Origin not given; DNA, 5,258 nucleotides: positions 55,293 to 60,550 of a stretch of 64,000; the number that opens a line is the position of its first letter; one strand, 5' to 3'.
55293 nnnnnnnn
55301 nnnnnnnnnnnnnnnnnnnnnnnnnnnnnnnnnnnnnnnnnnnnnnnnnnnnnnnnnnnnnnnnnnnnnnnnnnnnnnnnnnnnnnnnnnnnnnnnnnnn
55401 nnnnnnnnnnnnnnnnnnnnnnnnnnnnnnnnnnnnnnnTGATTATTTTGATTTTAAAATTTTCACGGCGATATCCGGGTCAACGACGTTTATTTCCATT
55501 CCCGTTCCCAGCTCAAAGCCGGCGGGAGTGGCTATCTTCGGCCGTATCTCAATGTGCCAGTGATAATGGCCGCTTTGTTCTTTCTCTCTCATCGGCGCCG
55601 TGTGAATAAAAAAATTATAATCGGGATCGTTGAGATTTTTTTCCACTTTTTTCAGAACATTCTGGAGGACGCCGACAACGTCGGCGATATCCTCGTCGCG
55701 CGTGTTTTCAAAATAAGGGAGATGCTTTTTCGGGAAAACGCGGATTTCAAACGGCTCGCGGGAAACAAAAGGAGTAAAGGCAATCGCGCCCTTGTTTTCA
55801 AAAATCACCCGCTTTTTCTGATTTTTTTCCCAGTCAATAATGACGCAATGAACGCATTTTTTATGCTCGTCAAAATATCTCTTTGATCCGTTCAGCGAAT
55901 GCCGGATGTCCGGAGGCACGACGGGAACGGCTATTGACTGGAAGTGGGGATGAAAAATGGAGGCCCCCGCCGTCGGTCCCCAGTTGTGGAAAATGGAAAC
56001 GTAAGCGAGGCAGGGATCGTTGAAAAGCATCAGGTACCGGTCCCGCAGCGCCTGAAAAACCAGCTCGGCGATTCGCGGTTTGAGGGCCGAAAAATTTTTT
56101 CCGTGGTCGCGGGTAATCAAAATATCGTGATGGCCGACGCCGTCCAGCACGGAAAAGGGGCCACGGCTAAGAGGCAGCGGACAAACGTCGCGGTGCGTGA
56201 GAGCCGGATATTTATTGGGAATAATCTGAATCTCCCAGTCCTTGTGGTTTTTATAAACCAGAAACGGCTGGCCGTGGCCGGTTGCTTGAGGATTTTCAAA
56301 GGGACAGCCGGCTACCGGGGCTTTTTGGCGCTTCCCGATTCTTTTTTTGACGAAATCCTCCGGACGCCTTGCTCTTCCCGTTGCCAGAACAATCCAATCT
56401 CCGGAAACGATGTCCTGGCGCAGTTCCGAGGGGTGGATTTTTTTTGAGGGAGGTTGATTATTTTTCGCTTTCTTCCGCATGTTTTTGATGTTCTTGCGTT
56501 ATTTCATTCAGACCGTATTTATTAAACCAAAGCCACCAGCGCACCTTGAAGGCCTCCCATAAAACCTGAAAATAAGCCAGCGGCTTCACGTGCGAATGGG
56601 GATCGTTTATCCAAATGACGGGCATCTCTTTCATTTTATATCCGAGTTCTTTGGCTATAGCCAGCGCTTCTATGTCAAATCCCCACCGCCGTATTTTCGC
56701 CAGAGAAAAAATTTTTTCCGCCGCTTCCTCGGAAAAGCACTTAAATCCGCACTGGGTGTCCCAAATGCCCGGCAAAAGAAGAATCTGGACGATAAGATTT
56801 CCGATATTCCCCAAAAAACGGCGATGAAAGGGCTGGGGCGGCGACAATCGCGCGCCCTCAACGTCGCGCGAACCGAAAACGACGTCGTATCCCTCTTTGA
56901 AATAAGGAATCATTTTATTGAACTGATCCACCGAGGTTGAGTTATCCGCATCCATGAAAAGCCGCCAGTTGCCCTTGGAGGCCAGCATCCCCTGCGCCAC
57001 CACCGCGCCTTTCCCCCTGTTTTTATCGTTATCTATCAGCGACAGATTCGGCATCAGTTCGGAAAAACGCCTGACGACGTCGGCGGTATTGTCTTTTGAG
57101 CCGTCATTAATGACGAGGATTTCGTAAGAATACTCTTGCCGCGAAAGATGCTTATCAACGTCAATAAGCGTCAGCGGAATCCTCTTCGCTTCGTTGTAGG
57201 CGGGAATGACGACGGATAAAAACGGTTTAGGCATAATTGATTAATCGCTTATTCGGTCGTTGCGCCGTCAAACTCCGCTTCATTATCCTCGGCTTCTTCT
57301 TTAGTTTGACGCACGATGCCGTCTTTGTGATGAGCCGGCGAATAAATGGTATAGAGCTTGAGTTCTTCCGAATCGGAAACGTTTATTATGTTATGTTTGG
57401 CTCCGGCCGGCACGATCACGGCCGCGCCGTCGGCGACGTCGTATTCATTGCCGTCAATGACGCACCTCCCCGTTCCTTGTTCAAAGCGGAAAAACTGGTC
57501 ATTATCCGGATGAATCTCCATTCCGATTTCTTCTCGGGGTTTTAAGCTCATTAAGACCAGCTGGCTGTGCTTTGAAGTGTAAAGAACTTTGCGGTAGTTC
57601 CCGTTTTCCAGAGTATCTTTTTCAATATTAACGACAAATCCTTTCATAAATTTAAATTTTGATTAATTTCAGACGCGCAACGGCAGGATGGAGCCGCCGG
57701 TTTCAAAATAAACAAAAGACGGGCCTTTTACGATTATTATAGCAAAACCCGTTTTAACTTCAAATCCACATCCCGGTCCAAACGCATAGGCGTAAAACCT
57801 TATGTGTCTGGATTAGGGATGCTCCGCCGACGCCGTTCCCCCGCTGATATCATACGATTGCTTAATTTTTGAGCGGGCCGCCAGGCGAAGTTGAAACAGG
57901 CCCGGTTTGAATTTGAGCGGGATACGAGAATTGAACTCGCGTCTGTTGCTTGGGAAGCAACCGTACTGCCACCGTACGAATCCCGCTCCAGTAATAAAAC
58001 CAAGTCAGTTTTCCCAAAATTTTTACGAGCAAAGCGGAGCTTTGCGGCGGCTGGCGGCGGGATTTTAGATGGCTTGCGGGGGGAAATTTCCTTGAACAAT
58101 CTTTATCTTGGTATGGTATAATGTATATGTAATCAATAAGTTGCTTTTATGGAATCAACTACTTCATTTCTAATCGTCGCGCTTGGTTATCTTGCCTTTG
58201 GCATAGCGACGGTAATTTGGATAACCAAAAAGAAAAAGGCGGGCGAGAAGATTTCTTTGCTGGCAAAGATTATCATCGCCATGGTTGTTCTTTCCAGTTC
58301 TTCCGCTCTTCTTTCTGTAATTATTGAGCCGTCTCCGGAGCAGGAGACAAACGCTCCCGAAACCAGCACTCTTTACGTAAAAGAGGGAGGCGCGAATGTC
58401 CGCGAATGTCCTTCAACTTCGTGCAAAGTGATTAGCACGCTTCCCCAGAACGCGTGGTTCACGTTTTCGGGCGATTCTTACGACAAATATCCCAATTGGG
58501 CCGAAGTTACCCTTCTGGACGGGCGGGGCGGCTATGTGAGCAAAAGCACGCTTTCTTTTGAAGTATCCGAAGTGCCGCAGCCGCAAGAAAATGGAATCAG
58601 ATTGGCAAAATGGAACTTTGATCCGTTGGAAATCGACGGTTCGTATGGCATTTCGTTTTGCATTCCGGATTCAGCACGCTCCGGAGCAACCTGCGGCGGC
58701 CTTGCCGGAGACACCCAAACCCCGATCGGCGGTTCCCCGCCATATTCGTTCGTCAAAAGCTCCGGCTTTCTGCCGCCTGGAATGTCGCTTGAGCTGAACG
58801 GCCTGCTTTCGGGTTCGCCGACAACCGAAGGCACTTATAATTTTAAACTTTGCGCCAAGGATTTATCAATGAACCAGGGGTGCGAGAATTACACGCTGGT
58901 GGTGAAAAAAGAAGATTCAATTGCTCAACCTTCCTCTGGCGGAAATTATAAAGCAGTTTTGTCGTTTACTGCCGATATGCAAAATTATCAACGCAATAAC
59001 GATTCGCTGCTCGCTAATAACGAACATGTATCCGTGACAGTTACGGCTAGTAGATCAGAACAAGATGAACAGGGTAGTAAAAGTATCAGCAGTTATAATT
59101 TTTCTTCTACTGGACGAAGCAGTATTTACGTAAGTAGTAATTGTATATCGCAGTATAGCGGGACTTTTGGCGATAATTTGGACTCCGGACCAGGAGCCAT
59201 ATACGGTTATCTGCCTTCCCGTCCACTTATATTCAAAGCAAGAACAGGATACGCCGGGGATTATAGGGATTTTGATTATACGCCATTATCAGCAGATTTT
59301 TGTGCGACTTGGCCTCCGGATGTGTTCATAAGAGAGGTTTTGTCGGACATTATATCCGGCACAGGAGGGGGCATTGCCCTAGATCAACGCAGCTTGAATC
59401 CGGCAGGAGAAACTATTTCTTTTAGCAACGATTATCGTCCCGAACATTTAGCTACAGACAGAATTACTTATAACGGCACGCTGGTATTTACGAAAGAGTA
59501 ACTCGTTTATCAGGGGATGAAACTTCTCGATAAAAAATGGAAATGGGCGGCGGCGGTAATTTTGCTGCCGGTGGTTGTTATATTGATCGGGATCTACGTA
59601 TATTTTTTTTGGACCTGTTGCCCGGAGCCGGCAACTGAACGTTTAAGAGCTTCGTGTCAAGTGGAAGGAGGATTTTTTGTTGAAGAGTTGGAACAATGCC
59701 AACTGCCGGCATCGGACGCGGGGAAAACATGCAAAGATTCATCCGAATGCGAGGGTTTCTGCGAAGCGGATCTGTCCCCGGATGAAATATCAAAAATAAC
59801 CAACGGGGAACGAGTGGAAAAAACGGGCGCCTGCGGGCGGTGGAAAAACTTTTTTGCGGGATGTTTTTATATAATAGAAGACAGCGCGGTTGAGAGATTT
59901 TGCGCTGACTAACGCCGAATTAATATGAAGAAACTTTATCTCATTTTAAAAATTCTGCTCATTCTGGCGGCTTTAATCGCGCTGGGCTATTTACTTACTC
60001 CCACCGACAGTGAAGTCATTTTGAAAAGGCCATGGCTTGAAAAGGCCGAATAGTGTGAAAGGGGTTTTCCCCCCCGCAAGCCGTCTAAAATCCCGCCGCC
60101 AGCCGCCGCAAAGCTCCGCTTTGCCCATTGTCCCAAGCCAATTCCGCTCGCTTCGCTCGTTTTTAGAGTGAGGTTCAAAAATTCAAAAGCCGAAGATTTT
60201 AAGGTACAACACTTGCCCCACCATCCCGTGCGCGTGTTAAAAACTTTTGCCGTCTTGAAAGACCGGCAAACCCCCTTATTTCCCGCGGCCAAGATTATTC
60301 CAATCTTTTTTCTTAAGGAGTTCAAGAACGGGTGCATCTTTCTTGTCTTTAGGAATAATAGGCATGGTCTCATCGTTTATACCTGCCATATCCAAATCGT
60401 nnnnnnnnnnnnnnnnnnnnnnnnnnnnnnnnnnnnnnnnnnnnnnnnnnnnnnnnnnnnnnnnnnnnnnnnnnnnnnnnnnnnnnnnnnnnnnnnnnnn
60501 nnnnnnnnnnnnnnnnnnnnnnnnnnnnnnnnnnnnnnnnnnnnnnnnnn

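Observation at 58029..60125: About 2.1 kb cassette bounded by 56-bp near-perfect inverted repeats, with an internal outward-facing promoter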

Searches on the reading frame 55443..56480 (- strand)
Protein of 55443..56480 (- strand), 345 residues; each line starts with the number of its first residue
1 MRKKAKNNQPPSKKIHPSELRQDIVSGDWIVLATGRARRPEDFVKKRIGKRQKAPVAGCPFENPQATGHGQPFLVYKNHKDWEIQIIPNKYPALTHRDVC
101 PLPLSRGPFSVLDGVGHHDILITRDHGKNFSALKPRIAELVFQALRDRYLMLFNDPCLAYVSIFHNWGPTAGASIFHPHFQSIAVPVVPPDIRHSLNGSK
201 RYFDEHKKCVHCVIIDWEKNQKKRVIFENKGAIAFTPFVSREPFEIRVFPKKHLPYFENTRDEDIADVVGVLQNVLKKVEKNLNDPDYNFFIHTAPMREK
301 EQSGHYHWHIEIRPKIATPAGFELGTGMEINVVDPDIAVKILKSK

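Call 7: search_protein_families(library=pfam, proteins=[window:55443-56480:-], max_evalue=0.01)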
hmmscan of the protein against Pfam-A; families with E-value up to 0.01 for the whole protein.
window:55443-56480:- (345 aa): 7 families
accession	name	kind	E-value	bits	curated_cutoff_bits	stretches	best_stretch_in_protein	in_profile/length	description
PF16268.10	DUF4921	-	1.6e-12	47.5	28.5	1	143-336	209-387/425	Domain of unknown function (DUF4921)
PF01230.28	HIT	-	7.1e-10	39.8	21.5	1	219-310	2-92/98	HIT domain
PF02744.22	GalP_UDP_tr_C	-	3.2e-09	37.2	29.2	1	200-312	6-119/165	Galactose-1-phosphate uridyl transferase, C-terminal domain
PF11969.13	DcpS_C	-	2.5e-05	25.1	24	1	208-310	1-99/114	Scavenger mRNA decapping enzyme C-term binding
PF01087.27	GalP_UDP_transf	-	0.0017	19.3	22.1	0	18-188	12-183/184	Galactose-1-phosphate uridyl transferase, N-terminal domain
PF19327.4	Ap4A_phos_N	-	0.0054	16.7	23.1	0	163-190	138-165/177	Ap4A phosphorylase N-terminal domain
PF16285.10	DUF4931_N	-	0.0056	17.2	24.1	0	149-184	85-120/124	Domain of unknown function (DUF4931) N-terminal domain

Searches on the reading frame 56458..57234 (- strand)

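Call 7: search_protein_families(library=pfam, proteins=[window:56458-57234:-], max_evalue=0.01)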
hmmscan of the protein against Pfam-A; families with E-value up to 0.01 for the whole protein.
window:56458-57234:- (258 aa): 4 families
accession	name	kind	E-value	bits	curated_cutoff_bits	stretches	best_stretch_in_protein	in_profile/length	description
PF00535.33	Glycos_transf_2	-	4.8e-29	101.9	23.3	1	7-176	1-168/168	Glycosyl transferase family 2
PF10111.15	Glyco_tranf_2_2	-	2.5e-10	40.7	27.3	1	7-109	1-103/276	Glycosyltransferase like family 2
PF13641.12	Glyco_tranf_2_3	-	1.8e-07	31.9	27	1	6-132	3-131/230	Glycosyltransferase like family 2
PF13704.12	Glyco_tranf_2_4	-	0.00065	20.6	27.5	1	37-98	20-82/98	Glycosyl transferase family 2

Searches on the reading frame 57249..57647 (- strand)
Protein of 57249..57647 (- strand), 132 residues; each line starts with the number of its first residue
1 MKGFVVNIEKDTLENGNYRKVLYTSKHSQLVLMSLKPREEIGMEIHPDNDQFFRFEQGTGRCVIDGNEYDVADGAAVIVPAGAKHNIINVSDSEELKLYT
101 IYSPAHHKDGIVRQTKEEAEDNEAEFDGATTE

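Call 7: search_protein_families(library=pfam, proteins=[window:57249-57647:-], max_evalue=0.01)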
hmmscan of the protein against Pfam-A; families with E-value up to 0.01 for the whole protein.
window:57249-57647:- (132 aa): 4 families
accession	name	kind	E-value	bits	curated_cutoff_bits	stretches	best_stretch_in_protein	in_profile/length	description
PF07883.17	Cupin_2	-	1.2e-15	57.4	27.2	1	32-102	2-70/70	Cupin domain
PF02311.25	AraC_binding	-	0.0005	20.3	21.1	1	55-105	29-78/135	AraC-like ligand binding domain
PF01050.24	MannoseP_isomer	-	0.0023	18.5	23.6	1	16-92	17-92/116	Mannose-6-phosphate isomerase C-terminal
PF11699.14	CENP-C_C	-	0.0063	17.2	29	1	52-95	36-79/85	Mif2/CENP-C like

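Call 59: find_encoding_contigs(protein=window:57249-57647:-, flank=6000, max_places=10)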
Protein window:57249-57647:- (132 aa): 13 contigs read that carry it; 7 places shown.
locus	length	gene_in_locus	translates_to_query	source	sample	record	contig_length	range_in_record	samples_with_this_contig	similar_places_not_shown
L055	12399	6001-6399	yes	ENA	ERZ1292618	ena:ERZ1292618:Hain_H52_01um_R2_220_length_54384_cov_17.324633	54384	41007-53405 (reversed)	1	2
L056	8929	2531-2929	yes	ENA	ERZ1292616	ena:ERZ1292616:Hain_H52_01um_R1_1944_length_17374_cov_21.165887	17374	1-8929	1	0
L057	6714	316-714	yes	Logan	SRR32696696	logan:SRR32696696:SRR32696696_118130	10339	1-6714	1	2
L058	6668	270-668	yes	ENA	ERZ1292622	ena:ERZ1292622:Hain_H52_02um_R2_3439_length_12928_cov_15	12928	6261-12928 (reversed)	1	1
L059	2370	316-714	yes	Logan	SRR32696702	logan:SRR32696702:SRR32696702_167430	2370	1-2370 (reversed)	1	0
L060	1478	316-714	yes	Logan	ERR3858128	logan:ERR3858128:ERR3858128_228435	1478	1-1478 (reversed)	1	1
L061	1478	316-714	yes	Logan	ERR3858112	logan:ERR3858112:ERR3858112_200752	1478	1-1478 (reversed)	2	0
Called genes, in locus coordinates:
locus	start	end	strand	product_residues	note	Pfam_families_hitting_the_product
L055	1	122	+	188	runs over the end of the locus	-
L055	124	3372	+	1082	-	-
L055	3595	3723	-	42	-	-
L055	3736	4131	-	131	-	-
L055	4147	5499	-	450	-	PF08239:SH3_3, PF05345:He_PIG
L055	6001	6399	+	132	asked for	PF07883:Cupin_2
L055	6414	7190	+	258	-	PF00535:Glycos_transf_2, PF10111:Glyco_tranf_2_2, PF13641:Glyco_tranf_2_3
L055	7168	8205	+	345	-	PF16268:DUF4921, PF02744:GalP_UDP_tr_C, PF01230:HIT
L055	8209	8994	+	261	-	PF00121:TIM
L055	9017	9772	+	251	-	PF04402:SIMPL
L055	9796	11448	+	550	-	PF01565:FAD_binding_4, PF02913:FAD-oxidase_C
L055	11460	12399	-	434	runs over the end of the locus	PF07992:Pyr_redox_2, PF00070:Pyr_redox (weak)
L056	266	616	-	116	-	-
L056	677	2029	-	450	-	PF08239:SH3_3, PF05345:He_PIG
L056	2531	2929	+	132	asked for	PF07883:Cupin_2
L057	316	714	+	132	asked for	PF07883:Cupin_2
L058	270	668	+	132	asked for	PF07883:Cupin_2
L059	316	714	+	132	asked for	PF07883:Cupin_2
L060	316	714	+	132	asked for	PF07883:Cupin_2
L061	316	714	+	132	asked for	PF07883:Cupin_2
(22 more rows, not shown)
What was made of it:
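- Tried and rejected: The look-up of the cupin neighbour, aimed at empty-site or inverted variants, showed that contigs merely break inside the duplicated tRNA-Gly (call 59).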

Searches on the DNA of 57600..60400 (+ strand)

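Call 47: search_rna_families(sources=[L038, L013, L025, L022, L012, L019, L020, L029, L031, L034, L044, L046, L047, L048, L017], threshold=gathering)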
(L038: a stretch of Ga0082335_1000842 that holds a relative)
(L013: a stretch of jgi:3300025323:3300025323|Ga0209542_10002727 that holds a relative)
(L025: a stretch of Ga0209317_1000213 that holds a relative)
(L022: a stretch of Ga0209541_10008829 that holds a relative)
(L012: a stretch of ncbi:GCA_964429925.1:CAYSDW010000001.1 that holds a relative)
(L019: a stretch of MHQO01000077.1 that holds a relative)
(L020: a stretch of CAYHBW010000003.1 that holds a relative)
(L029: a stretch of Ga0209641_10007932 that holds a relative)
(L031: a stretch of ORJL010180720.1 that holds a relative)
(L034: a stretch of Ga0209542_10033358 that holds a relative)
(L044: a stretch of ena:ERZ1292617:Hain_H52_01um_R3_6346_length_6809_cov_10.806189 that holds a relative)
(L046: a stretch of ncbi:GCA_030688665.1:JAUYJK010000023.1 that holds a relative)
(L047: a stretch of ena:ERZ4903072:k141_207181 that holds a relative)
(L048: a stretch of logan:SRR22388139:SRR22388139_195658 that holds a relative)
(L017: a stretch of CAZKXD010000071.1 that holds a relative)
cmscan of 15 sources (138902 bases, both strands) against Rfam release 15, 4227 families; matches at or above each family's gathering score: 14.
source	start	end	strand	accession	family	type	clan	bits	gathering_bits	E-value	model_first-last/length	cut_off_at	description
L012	3880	3951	+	RF00005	tRNA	Gene; tRNA;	CL00001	74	29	5.4e-14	1-71/71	no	tRNA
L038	2875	2946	+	RF00005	tRNA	Gene; tRNA;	CL00001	68.6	29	1.7e-12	1-71/71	no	tRNA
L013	7733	7805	+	RF00005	tRNA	Gene; tRNA;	CL00001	68.1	29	2.3e-12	1-71/71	no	tRNA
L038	2759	2830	+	RF00005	tRNA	Gene; tRNA;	CL00001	66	29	8.8e-12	1-71/71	no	tRNA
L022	2640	2712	+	RF00005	tRNA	Gene; tRNA;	CL00001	62.1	29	1e-10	1-71/71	no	tRNA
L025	7757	7827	-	RF00005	tRNA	Gene; tRNA;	CL00001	61.7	29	1.3e-10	1-71/71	no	tRNA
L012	12465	12537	+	RF00005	tRNA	Gene; tRNA;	CL00001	59.9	29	4.2e-10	1-71/71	no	tRNA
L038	3217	3288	+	RF00005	tRNA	Gene; tRNA;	CL00001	59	29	7.3e-10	1-71/71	no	tRNA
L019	2050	2140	+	RF00005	tRNA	Gene; tRNA;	CL00001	58.8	29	8.3e-10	1-71/71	no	tRNA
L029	4817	4907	+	RF00005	tRNA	Gene; tRNA;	CL00001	58.8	29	8.3e-10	1-71/71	no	tRNA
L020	4571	4657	+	RF00005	tRNA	Gene; tRNA;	CL00001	56.1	29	4.6e-09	1-71/71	no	tRNA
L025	7188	7258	-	RF00005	tRNA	Gene; tRNA;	CL00001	53.9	29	1.8e-08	1-71/71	no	tRNA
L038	2213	2295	+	RF00005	tRNA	Gene; tRNA;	CL00001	53.6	29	2.2e-08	1-71/71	no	tRNA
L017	1147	1289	+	RF00005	tRNA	Gene; tRNA;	CL00001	43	29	1.8e-05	1-71/71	no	tRNA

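Call 48: search_rna_families(source=L038, start=4300, end=7400, threshold=evalue, max_evalue=1, show_alignments=2)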
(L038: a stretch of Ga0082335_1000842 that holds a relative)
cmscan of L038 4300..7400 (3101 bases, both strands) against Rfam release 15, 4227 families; matches with E-value up to 1: 0.
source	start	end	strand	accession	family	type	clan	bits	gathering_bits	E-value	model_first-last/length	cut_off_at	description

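Call 49: search_rna_families(source=window, start=57600, end=60400, threshold=evalue, max_evalue=5)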
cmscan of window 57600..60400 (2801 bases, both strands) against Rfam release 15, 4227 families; matches with E-value up to 5: 2.
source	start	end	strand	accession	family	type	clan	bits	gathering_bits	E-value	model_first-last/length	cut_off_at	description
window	57916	57986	-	RF00005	tRNA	Gene; tRNA;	CL00001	58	29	2.7e-11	1-71/71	no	tRNA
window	59730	59877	-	RF02050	STnc470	Gene; sRNA;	-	15.9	80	0.53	1-226/226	no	Salmonella enterica sRNA STnc470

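Call 88: search_dna_similar(query=window:58000-60160:+, collection=plasmids, mode=distant, max_rows=5)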
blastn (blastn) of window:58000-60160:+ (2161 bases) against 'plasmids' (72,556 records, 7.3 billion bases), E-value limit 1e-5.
No match.

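Call 89: search_dna_similar(query=window:58000-60160:+, collection=phages, mode=distant, max_rows=5)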
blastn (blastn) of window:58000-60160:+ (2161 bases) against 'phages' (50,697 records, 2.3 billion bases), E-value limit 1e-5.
No match.
